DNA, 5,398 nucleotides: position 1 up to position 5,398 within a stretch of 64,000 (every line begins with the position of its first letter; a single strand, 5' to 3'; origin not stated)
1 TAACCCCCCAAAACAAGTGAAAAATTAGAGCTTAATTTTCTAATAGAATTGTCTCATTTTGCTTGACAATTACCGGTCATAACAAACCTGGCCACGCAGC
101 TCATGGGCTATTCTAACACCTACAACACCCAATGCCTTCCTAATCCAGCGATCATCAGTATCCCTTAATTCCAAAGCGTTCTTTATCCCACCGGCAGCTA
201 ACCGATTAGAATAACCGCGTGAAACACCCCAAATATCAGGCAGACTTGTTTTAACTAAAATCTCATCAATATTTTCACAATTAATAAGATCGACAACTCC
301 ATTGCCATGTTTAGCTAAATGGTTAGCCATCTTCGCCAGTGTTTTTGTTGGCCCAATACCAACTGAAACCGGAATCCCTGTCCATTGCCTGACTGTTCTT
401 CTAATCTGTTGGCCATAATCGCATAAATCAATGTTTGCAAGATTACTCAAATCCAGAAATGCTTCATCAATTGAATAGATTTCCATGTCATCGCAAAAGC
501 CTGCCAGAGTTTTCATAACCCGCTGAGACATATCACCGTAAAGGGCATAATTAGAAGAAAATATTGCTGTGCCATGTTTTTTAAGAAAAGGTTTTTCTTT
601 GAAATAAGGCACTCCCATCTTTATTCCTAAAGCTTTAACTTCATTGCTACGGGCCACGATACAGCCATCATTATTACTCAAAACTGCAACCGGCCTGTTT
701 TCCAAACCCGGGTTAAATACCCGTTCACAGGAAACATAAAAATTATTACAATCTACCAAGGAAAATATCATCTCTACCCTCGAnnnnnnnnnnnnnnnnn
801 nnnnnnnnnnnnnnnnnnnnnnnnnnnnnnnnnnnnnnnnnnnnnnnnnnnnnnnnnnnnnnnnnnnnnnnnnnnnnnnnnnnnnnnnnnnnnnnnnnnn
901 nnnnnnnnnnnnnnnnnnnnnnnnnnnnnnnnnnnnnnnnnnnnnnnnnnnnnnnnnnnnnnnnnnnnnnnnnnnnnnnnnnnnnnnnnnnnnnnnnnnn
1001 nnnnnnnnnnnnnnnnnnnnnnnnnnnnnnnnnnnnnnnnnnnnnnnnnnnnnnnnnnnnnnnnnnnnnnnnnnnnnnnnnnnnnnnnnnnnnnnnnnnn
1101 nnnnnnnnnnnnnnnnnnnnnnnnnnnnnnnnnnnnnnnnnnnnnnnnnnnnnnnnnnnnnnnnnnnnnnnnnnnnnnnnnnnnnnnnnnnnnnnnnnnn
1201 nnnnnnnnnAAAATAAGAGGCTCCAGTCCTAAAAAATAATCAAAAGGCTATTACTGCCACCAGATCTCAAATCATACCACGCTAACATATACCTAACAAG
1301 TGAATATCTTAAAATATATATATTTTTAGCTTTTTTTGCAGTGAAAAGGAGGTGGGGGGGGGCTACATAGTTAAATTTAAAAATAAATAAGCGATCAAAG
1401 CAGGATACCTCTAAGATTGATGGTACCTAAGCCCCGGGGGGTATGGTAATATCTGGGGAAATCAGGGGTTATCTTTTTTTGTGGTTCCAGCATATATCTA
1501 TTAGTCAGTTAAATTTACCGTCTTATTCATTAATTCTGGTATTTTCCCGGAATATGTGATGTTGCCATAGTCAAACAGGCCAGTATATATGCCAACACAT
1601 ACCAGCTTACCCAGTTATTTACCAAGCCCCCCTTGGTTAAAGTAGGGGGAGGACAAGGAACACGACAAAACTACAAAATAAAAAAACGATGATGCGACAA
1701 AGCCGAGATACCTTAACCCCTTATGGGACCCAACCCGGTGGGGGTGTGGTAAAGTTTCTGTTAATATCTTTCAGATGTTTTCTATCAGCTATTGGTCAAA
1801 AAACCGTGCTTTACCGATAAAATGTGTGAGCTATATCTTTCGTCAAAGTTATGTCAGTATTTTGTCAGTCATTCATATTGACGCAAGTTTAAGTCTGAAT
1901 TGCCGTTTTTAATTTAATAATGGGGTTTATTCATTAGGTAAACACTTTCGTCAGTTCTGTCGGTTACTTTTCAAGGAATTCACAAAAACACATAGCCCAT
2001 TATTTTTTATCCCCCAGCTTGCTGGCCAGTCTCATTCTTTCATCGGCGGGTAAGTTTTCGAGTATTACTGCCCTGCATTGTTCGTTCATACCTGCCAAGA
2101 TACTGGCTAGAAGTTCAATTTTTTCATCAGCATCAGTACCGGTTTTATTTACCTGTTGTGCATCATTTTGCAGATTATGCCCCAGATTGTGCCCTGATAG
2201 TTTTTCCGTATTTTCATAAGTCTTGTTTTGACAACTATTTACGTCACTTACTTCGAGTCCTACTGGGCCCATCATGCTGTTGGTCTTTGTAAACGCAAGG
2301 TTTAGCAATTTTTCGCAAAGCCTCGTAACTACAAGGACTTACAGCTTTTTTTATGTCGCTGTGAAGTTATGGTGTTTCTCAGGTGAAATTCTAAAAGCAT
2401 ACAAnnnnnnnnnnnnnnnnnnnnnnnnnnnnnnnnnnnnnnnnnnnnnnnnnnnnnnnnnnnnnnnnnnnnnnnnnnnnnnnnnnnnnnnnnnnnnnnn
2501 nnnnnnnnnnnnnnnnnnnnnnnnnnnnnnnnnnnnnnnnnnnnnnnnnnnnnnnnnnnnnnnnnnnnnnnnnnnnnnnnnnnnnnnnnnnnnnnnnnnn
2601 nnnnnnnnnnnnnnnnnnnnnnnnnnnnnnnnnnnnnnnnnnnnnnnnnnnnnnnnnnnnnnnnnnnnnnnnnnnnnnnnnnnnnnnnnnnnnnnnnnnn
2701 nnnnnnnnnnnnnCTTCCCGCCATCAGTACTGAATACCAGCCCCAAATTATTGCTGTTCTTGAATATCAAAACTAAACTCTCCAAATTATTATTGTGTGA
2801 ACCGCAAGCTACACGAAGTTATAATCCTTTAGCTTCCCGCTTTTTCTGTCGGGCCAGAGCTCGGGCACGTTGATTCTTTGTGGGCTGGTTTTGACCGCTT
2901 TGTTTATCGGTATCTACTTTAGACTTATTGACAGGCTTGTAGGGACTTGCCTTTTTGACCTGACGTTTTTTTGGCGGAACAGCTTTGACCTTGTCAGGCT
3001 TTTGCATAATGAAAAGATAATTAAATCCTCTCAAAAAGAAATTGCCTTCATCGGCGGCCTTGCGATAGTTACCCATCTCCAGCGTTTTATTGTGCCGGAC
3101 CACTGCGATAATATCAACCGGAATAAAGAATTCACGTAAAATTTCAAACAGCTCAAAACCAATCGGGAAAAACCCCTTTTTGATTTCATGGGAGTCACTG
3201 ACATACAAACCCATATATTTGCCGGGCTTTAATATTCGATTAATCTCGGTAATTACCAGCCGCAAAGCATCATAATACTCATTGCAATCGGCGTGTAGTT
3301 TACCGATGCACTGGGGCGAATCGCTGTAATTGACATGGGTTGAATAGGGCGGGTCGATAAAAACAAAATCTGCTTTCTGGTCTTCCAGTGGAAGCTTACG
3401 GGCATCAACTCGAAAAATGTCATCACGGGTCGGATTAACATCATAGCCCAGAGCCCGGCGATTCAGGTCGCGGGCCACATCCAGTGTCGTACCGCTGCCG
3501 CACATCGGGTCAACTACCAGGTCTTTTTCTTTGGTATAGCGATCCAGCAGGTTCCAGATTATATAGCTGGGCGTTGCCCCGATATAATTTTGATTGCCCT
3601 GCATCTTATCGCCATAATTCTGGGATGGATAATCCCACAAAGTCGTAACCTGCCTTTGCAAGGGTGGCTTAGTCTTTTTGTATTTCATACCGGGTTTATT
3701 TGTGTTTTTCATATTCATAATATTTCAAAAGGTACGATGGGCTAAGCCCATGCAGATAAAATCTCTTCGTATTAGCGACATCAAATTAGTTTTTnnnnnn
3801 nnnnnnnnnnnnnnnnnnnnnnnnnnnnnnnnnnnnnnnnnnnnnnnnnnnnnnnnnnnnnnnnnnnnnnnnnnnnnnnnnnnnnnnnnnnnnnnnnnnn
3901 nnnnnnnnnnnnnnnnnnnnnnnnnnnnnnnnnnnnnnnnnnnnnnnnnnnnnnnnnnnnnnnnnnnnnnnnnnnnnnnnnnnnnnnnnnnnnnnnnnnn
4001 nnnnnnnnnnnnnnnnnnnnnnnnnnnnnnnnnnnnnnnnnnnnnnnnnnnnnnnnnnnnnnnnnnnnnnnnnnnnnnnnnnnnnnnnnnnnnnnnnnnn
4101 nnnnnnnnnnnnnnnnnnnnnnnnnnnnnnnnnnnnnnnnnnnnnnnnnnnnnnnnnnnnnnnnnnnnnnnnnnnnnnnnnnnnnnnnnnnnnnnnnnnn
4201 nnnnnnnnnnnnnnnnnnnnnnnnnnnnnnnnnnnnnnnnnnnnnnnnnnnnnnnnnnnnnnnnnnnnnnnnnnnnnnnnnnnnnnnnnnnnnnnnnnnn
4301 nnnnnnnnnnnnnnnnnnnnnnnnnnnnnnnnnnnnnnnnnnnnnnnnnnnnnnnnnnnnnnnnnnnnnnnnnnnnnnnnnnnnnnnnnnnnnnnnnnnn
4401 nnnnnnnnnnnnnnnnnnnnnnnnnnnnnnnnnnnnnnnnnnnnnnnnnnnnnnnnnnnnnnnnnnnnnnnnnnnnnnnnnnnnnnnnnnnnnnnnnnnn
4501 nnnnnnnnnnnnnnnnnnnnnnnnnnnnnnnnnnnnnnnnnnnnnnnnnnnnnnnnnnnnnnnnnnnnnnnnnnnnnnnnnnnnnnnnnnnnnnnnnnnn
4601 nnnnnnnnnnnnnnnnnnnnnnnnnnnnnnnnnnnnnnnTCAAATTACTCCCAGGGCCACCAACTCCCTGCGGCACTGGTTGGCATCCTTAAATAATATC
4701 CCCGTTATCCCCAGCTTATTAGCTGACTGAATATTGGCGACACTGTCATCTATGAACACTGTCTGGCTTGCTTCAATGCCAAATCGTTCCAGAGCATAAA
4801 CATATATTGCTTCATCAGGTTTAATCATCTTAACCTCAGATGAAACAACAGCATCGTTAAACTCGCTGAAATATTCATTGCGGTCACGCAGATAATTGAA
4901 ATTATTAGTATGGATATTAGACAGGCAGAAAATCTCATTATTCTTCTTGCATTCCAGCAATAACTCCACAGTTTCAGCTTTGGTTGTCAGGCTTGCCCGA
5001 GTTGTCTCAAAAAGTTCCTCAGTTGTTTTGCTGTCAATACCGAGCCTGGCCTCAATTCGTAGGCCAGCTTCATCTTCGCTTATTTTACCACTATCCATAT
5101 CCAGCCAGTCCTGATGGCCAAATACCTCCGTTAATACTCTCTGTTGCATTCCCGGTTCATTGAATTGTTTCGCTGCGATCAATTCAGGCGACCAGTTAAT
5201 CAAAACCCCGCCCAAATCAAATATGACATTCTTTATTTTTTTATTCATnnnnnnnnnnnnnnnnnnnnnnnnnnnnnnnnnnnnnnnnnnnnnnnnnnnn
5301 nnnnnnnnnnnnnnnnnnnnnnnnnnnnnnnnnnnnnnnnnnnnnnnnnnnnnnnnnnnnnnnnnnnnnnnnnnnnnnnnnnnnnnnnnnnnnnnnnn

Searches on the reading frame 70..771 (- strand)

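Call 19: search_protein_families(library=pfam, proteins=[window:70-771:-], max_evalue=0.001)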
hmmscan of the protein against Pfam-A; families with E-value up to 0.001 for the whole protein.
window:70-771:- (233 aa): 1 family
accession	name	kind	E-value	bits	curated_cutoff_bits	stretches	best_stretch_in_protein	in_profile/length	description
PF00817.25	IMS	-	2e-39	135.3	23.2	1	6-150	1-147/148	impB/mucB/samB family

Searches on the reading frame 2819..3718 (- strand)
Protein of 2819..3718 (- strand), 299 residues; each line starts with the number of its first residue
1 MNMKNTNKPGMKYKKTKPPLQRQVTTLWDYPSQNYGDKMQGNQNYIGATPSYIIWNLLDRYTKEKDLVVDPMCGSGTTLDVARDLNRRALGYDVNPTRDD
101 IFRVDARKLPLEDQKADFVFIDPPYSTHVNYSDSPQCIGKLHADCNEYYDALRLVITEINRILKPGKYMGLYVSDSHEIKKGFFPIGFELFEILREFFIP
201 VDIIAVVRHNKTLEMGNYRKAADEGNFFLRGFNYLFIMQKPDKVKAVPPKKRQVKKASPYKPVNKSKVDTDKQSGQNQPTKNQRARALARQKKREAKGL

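Call 19: search_protein_families(library=pfam, proteins=[window:2819-3718:-], max_evalue=0.001)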
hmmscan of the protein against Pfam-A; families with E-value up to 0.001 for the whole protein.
window:2819-3718:- (299 aa): 3 families
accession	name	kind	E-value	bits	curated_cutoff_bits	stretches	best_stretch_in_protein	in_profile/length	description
PF01555.25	N6_N4_Mtase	-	1.8e-24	87.3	26.7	2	5-97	120-214/221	DNA methylase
PF01170.24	UPF0020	-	0.00018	21.7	22.3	0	63-78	27-42/197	RMKL-like, methyltransferase domain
PF08241.18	Methyltransf_11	-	0.00058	20.9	21.2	0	73-121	5-66/95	Methyltransferase domain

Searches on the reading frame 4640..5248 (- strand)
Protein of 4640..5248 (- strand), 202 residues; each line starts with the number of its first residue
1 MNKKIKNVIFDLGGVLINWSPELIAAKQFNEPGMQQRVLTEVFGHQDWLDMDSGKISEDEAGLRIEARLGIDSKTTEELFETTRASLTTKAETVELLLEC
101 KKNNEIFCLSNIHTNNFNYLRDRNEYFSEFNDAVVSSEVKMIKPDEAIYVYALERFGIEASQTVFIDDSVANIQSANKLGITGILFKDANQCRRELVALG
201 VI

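Call 19: search_protein_families(library=pfam, proteins=[window:4640-5248:-], max_evalue=0.001)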
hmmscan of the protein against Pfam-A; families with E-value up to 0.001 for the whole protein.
window:4640-5248:- (202 aa): 3 families
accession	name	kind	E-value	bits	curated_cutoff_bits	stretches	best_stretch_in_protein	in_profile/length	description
PF00702.32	Hydrolase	-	6.2e-14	53.3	26.4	1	5-180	1-191/191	haloacid dehalogenase-like hydrolase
PF13419.12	HAD_2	-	2.4e-12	47.8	23.8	1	8-184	1-176/178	Haloacid dehalogenase-like hydrolase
PF13242.12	Hydrolase_like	-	1.7e-05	25.1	22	1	143-191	4-53/75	HAD-hyrolase-like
